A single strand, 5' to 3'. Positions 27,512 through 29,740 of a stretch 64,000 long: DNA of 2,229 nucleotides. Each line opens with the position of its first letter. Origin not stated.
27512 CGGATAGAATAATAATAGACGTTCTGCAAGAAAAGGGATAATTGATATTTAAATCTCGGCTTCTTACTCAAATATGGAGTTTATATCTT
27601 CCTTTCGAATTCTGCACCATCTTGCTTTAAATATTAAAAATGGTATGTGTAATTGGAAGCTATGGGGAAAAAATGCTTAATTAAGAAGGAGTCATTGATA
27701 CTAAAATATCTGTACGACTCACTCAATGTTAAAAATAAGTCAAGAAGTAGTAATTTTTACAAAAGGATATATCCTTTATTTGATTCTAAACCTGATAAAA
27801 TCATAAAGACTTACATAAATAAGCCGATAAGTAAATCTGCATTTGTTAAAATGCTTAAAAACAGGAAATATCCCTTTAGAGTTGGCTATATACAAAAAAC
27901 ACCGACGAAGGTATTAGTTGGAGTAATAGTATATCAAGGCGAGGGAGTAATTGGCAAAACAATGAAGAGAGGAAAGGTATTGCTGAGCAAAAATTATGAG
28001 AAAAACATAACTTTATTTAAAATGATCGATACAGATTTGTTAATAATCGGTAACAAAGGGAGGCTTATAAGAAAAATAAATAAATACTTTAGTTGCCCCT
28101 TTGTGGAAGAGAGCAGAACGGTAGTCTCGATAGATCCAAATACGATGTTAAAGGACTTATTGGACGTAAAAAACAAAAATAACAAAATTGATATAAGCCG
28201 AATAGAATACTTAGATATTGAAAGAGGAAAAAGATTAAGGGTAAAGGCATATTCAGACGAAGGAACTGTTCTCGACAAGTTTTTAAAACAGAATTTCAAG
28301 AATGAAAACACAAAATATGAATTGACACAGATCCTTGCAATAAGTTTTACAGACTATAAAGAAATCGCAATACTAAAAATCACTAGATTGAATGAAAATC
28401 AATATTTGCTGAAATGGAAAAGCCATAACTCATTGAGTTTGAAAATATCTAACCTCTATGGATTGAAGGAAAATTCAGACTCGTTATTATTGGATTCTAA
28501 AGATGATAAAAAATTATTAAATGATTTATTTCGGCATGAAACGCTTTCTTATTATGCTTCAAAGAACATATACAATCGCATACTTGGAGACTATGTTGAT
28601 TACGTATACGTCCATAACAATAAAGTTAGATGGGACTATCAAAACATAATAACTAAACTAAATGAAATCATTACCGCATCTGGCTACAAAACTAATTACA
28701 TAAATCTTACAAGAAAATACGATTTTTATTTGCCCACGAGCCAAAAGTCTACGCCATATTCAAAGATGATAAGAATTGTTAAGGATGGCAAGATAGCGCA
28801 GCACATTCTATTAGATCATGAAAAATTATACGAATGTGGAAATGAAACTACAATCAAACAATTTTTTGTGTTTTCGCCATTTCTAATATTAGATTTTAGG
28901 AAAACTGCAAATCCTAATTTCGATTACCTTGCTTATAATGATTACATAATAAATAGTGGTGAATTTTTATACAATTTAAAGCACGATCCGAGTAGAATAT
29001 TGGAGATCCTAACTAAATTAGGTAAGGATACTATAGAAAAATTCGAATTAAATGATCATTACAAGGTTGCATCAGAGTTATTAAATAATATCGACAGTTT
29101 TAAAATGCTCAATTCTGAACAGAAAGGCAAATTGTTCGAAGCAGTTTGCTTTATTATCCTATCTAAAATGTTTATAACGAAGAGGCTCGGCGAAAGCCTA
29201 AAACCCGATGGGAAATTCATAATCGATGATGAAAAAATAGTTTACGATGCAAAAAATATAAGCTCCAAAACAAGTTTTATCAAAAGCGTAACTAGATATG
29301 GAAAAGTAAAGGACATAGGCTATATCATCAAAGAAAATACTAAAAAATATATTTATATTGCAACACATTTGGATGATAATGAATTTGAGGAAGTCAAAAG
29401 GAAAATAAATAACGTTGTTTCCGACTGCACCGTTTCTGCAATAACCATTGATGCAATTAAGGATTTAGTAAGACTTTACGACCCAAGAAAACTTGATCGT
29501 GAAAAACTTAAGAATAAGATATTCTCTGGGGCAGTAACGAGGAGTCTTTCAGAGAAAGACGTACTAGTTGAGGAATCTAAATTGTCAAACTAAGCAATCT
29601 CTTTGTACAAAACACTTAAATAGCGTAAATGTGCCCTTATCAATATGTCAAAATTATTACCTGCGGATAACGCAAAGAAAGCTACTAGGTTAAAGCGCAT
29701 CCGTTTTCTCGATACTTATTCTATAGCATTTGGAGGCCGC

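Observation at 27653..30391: Uncharacterised two-gene module (646-aa nuclease plus 248-aa partner) in a defence cargo block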

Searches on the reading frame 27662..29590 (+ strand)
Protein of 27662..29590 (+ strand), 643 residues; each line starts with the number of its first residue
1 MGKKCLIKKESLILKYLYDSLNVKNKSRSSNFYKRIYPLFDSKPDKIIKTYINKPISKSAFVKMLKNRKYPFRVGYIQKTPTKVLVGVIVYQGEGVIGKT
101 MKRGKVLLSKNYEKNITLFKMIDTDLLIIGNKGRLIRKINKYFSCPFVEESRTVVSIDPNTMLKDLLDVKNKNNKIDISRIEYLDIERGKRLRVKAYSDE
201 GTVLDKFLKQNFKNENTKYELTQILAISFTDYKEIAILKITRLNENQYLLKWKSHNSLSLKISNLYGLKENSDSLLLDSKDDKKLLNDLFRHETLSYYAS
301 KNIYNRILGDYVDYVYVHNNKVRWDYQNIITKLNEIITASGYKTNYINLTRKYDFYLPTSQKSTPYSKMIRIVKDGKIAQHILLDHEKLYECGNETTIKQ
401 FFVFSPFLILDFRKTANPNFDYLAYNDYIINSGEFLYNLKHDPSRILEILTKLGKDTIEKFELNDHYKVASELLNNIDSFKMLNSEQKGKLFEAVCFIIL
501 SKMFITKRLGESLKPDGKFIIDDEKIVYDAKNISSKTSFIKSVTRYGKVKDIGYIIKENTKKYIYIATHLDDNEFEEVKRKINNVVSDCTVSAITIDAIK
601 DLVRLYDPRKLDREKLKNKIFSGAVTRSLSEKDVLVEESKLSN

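Call 6: search_protein_families(library=pfam, proteins=[window:27665-29590:+], max_evalue=1)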
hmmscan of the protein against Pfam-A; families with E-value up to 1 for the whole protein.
window:27665-29590:+ (642 aa): 3 families
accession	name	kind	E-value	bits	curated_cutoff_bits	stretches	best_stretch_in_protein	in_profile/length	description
PF09254.17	FokI_cleav_dom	-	0.00099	19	25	1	481-539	29-89/188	FokI, cleavage domain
PF00104.35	Hormone_recep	-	0.012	15.5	23.5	1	448-538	7-103/213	Ligand-binding domain of nuclear hormone receptor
PF01468.23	GA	-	0.045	14.4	24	0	556-593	8-45/55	GA module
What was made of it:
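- On FokI-type cleavage domain (Pfam PF09254, PD-(D/E)xK): The full-length protein scores 19 bits (call 6).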

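Call 7: search_protein_families(library=padloc, proteins=[window:27665-29590:+], max_evalue=1)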
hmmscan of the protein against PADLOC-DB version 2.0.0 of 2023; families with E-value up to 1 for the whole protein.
window:27665-29590:+ (642 aa): 0 families
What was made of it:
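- No NTPase, sensor or oligomerisation domain typical of such systems was recognised, and PADLOC found no match (call 7).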

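Call 8: search_protein_families(library=ncbifam, proteins=[window:27665-29590:+], max_evalue=1)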
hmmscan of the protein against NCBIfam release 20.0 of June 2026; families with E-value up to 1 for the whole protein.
window:27665-29590:+ (642 aa): 1 family
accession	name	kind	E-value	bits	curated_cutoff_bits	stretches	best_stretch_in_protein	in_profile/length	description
NF011707.0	PRK15128.1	equivalog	0.0029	16.5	712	1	148-252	241-339/396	23S rRNA (cytosine(1962)-C(5))-methyltransferase RlmI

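Call 10: find_homologous_proteins(query=window:27665-29590:+)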
Query window:27665-29590:+ (642 aa): 10 proteins with E <= 0.001 among 8000 candidates.
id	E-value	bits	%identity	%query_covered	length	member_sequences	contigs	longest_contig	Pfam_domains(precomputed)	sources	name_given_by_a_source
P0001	0.0e+0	1395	100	100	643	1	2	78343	-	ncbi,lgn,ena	-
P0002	0.0e+0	1198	86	100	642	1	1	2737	-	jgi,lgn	-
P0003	0.0e+0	1022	74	100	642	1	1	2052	-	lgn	-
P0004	5.0e-235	800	62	97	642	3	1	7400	-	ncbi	-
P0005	2.5e-206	705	53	98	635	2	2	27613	-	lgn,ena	-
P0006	5.9e-197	674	78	62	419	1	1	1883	-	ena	-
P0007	2.7e-194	665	51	100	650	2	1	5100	-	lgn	-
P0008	2.5e-192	659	51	100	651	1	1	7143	-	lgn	-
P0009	9.6e-191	654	51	100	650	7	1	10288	-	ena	-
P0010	2.6e-168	580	47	99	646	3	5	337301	-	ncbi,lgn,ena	-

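Call 13: find_encoding_contigs(protein=P0010, flank=6000, max_places=4)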
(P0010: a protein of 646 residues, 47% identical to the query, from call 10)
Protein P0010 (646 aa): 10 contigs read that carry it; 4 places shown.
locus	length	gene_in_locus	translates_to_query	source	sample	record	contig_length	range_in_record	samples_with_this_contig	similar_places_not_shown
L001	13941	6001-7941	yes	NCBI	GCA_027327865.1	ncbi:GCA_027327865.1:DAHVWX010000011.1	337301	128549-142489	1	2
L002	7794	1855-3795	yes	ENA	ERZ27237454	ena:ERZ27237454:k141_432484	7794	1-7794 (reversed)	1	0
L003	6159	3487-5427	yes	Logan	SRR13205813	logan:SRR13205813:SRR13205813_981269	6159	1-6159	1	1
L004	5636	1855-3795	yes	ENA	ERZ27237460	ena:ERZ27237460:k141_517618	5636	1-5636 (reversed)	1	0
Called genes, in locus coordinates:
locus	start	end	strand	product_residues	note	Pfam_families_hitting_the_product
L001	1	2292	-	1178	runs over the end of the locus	PF10282:Lactonase (faint), PF21783:YNCE (faint), PF25174:Beta-prop_THOC3 (weak), PF23414:Beta-prop_EML_2 (faint), PF22494:choice_anch_I (weak)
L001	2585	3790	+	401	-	PF22823:MrpR_C_cat (faint), PF00589:Phage_integrase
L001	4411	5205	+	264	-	PF01170:UPF0020 (faint), PF01555:N6_N4_Mtase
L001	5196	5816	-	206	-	PF27324:MjaV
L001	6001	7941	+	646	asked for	-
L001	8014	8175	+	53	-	-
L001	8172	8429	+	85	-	-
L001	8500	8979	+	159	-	-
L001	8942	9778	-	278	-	-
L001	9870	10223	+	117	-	-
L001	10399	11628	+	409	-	PF01637:ATPase_2 (weak), PF13173:AAA_14, PF13635:DUF4143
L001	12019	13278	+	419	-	PF01210:NAD_Gly3P_dh_N (faint), PF02737:3HCDH_N, PF03721:UDPG_MGDP_dh_N, PF03807:F420_oxidored (faint), PF00984:UDPG_MGDP_dh, PF03720:UDPG_MGDP_dh_C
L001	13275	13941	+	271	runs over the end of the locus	PF00483:NTP_transferase, PF12804:NTP_transf_3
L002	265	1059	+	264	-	PF01170:UPF0020 (faint), PF01555:N6_N4_Mtase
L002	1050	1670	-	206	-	PF27324:MjaV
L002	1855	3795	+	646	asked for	-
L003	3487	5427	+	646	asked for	-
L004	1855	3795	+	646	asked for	-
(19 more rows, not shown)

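Call 14: find_encoding_contigs(protein=P0005, flank=6000, max_places=3)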
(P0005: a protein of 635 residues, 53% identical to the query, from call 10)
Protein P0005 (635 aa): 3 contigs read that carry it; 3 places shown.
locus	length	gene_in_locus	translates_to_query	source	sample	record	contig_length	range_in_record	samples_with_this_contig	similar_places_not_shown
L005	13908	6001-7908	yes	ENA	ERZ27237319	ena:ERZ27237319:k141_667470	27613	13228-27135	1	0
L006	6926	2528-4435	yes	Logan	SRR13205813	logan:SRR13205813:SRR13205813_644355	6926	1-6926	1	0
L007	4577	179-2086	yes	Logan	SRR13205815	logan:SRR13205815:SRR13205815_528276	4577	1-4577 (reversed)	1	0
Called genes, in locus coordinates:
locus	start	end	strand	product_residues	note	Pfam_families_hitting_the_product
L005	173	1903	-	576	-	PF00795:CN_hydrolase, PF02540:NAD_synthase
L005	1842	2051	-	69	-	-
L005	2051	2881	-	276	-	PF12796:Ank_2, PF00023:Ank (faint), PF13606:Ank_3 (faint), PF13637:Ank_4 (faint), PF13857:Ank_5 (faint), PF12796:Ank_2 (weak)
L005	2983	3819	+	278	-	-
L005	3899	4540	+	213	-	-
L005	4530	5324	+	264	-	PF08843:AbiEii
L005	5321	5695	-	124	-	PF12643:MazG-like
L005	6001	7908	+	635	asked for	-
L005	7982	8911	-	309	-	-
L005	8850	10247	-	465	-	-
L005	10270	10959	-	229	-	PF12705:PDDEXK_1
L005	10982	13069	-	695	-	PF03235:GmrSD_N, PF07510:GmrSD_C, PF18899:DUF5655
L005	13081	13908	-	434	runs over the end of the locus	?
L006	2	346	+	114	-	?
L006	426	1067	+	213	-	-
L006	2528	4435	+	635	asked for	-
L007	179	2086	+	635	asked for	-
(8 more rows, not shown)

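Call 15: find_encoding_contigs(protein=P0009, flank=6000, max_places=2)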
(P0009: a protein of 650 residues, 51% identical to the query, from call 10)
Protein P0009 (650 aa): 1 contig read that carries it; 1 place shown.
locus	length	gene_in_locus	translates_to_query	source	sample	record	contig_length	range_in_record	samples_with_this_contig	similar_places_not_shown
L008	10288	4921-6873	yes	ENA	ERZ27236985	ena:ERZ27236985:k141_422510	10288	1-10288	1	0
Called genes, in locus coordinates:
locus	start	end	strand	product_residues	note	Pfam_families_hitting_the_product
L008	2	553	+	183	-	?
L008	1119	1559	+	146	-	-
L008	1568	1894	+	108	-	-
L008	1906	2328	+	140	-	-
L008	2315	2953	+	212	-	PF09509:Hypoth_Ymh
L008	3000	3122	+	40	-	-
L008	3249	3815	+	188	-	-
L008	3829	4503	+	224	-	-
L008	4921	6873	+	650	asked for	-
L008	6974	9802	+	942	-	PF13588:HSDR_N_2, PF02384:N6_Mtase, PF01170:UPF0020 (faint), PF20473:MmeI_Mtase, PF07669:Eco57I, PF22837:M_Eco57I_C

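Call 16: find_encoding_contigs(protein=P0004, flank=6000, max_places=2)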
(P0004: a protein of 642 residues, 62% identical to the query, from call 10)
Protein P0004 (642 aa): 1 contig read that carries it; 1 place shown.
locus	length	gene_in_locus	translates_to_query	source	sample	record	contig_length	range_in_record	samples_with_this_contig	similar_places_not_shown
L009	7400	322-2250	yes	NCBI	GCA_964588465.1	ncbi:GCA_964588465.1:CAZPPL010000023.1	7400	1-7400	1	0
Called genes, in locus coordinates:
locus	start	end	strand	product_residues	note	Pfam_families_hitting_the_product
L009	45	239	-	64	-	-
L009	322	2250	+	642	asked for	-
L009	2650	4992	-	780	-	PF00270:DEAD (faint), PF04851:ResIII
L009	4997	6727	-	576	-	PF03602:Cons_hypoth95 (faint), PF01555:N6_N4_Mtase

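Call 17: find_encoding_contigs(protein=P0008, flank=6000, max_places=2)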
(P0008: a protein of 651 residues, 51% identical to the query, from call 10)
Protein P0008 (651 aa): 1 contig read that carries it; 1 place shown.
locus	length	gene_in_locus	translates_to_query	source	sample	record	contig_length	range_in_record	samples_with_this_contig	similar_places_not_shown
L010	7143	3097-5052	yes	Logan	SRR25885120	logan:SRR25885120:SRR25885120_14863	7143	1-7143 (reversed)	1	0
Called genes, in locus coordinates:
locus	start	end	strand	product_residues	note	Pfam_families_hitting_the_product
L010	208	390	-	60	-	-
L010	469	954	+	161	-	-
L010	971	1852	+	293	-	PF14338:Mrr_N, PF04471:Mrr_cat, PF22722:NA-iREase1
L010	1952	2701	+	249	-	PF20247:DUF6602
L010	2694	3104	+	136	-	-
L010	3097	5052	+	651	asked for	-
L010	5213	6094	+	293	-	-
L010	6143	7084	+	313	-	PF01555:N6_N4_Mtase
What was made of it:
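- Closest known: Type IV modification-dependent restriction enzymes built as reader domain plus PD-. Same: It lies in defence islands next to R-M systems; L010 even has an Mrr gene two genes away (call 17).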

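Call 18: find_encoding_contigs(protein=P0007, flank=6000, max_places=2)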
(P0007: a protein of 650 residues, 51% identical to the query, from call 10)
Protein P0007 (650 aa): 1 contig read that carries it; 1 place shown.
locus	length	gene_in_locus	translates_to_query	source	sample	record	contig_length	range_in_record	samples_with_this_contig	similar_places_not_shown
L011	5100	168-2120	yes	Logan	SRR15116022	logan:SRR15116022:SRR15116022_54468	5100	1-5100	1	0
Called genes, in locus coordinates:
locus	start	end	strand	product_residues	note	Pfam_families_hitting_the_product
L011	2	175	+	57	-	?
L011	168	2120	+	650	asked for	-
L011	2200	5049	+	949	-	PF13588:HSDR_N_2, PF02384:N6_Mtase, PF01170:UPF0020 (faint), PF20473:MmeI_Mtase, PF07669:Eco57I, PF22837:M_Eco57I_C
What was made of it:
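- The flanking genes are overwhelmingly defence genes rather than element backbone genes (calls 13-18).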

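Call 23: find_encoding_contigs(protein=P0001, flank=1000, max_places=3)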
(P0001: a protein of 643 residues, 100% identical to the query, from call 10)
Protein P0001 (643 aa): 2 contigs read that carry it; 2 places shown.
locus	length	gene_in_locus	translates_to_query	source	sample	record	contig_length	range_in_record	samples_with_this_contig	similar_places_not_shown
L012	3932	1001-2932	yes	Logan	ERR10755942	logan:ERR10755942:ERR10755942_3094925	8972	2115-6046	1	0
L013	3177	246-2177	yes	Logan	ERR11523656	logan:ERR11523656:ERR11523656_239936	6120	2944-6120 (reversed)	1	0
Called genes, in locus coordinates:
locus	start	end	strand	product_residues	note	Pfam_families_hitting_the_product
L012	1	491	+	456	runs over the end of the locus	PF13173:AAA_14, PF13635:DUF4143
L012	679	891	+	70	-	-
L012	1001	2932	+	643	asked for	-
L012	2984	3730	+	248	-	-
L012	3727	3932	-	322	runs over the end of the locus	PF18860:AbiJ_NTD3, PF14355:Abi_C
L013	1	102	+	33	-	?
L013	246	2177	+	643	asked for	-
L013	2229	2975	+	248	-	-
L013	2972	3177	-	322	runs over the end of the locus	PF18860:AbiJ_NTD3, PF14355:Abi_C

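Call 24: find_encoding_contigs(protein=P0002, flank=3000, max_places=2)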
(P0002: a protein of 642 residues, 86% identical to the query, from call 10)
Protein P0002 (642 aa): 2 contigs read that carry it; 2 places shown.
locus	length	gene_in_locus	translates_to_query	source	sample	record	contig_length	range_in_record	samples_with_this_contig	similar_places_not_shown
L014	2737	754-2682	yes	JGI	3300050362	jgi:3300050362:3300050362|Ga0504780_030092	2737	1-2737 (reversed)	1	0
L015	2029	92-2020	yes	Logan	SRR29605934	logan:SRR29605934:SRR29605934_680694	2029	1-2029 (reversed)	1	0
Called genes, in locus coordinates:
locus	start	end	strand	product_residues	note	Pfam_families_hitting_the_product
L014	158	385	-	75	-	-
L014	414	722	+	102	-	PF13358:DDE_3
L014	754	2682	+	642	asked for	-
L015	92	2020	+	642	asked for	-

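Call 26: search_solved_structures(query=A1, max_evalue=10, show_alignments=3)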
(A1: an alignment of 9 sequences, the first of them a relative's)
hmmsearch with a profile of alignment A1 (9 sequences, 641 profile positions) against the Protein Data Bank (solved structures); distinct sequences matched with E-value up to 10: 15.
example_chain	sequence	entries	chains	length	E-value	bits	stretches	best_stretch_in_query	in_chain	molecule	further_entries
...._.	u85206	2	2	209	0.83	11.4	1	167-228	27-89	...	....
5ktz_1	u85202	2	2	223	0.93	11.2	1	167-228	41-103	VP1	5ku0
1xyr_1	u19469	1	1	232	1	11.1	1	167-228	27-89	Genome polyprotein, Coat protein VP1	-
3iyb_1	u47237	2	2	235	1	11.1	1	167-228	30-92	Genome polyprotein | Capsid protein VP1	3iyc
1ar6_1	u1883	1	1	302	1.2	10.9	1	166-228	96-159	P1/MAHONEY POLIOVIRUS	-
1ar7_1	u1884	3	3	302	1.3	10.8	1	166-228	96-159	P1/MAHONEY POLIOVIRUS | Capsid protein VP1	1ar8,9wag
9wah_J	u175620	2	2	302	1.3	10.8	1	166-228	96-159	Capsid protein VP1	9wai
8e8l_1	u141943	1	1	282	1.4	10.6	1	167-228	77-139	Capsid protein VP1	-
3epc_1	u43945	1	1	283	1.4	10.6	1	167-228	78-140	Protein VP1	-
1al2_1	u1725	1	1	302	1.4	10.6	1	167-228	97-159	P1/MAHONEY POLIOVIRUS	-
1dgi_1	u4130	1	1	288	1.5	10.6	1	167-228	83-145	VP1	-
2plv_1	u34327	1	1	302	1.6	10.5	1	167-228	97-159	HUMAN POLIOVIRUS TYPE 1 (SUBUNIT VP1)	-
1ar9_1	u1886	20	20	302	1.6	10.5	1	167-228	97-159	P1/MAHONEY POLIOVIRUS | POLIOVIRUS TYPE 1 MAHONEY | POLIOVIRUS NATIVE EMPTY CAPSID (TYPE 1)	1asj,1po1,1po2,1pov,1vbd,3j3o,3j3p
1hxs_1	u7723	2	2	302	1.6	10.5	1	167-228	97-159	GENOME POLYPROTEIN, COAT PROTEIN VP1 | coat protein VP1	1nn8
9eyy_A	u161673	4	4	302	1.6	10.5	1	167-228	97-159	Capsid protein VP1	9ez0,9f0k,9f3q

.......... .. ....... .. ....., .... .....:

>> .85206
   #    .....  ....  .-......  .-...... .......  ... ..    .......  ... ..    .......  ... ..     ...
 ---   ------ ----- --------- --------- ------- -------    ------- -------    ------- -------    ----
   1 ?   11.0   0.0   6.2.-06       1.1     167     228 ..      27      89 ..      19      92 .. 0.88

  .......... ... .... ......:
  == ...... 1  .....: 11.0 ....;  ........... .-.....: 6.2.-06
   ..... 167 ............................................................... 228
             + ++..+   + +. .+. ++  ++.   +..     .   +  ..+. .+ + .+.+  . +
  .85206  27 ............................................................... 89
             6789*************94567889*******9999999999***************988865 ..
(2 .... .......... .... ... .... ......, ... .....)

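Call 29: predict_structure(alignment_id=A1)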
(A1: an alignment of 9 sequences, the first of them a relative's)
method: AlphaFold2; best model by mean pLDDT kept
length: 643 residues; sequences in the alignment: 9
mean_pLDDT: 59.1   pTM: 0.41
mean pLDDT of the five models: 59.1, 57.9, 53.7, 52.1, 51.6
residues with pLDDT >= 90: 27; 70-90: 182; 50-70: 190; < 50: 244
segments of 3 or more residues with pLDDT < 50: 1-4, 50-60, 62-69, 78-83, 96-98, 100-103, 122-151, 188-190, 297-301, 352-355, 391-406, 414-427, 454-548, 603-611, 613-629, 638-643
pLDDT, mean of each block of 10 residues (from residue 1): 55 76 74 74 66 43 47 51 56 50 49 56 41 39 35 71 88 90 68 69 74 66 85 91 73 87 88 73 71 52 62 79 80 88 75 53 62 71 59 41 49 44 42 82 84 45 36 44 41 42 31 30 34 29 41 53 56 72 69 56 44 45 43 50 30
secondary structure, 60 per line:
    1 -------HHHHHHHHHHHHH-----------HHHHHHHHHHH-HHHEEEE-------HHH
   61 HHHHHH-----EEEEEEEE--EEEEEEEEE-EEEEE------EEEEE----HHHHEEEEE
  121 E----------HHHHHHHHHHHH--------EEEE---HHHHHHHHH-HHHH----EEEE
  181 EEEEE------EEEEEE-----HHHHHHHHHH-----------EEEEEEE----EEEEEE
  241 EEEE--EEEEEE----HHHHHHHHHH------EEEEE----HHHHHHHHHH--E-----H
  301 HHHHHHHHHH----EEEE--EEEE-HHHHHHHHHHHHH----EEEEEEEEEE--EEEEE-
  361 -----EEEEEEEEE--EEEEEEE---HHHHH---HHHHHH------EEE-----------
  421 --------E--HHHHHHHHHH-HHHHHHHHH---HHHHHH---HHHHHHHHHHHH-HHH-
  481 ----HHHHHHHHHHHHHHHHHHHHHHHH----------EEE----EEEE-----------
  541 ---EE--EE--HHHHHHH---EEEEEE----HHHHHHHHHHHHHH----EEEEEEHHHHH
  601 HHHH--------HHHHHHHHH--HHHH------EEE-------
elements in order (helices of 4 or more, strands of 3 or more residues): H8-20 H32-42 E47-50 H58-66 E72-79 E82-90 E92-96 E103-107 H112-115 E116-121 H132-143 E152-155 H159-167 H169-172 E177-185 E192-197 H203-212 E224-230 E235-244 E247-252 H257-266 E273-277 H282-291 H300-310 E315-318 E321-324 H326-338 E343-352 E355-359 E366-374 E377-383 H387-391 H395-400 E407-409 H432-441 H443-451 H455-460 H464-475 H485-508 E519-521 E526-529 H552-558 E562-567 H572-585 E590-595 H596-604 H613-621 H624-627 E634-636
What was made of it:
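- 27662..29113 (+): N-terminal region of A (aa 1-484), presumed target-recognition or sensor part, with no detectable relatives. The AF2 secondary structure of aa 8-90 fits a winged-helix pattern, but the model is weak overall (pLDDT 59, call 29).
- Closest known: Two-domain type IIS enzymes such as Mva1269I. Different: That cluster does not fit the canonical PD-(D/E)xK spacing and falls in a region AF2 modelled poorly (call 29).
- AF2 did not fold the nuclease core (pLDDT below 50 for aa 454-548, call 29), so the fold has no structural support. The possible winged-helix pattern at aa 8-90 (call 29) fits direct DNA binding better.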

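Call 31: find_homologous_proteins(query=A1, max_evalue=1)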
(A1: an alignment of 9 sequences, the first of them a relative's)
Query A1 (9 sequences) (643 aa, profile of the alignment): 11 proteins with E <= 1 among 8000 candidates.
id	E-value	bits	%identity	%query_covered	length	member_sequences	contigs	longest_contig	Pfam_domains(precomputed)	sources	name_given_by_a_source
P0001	0.0e+0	1130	100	100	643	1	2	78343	-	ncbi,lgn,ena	-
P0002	0.0e+0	1128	86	100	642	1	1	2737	-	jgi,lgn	-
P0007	0.0e+0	1114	51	100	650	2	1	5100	-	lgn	-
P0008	0.0e+0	1102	51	100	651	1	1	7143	-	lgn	-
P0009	0.0e+0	1100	51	100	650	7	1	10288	-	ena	-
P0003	0.0e+0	1084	74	100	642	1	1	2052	-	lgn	-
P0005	0.0e+0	1033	53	98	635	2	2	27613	-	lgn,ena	-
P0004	0.0e+0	1030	62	99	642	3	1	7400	-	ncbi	-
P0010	2.2e-297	1006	47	99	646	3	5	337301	-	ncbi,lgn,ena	-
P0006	2.7e-205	702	78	61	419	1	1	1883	-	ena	-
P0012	1.2e-109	386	33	88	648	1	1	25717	-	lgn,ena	-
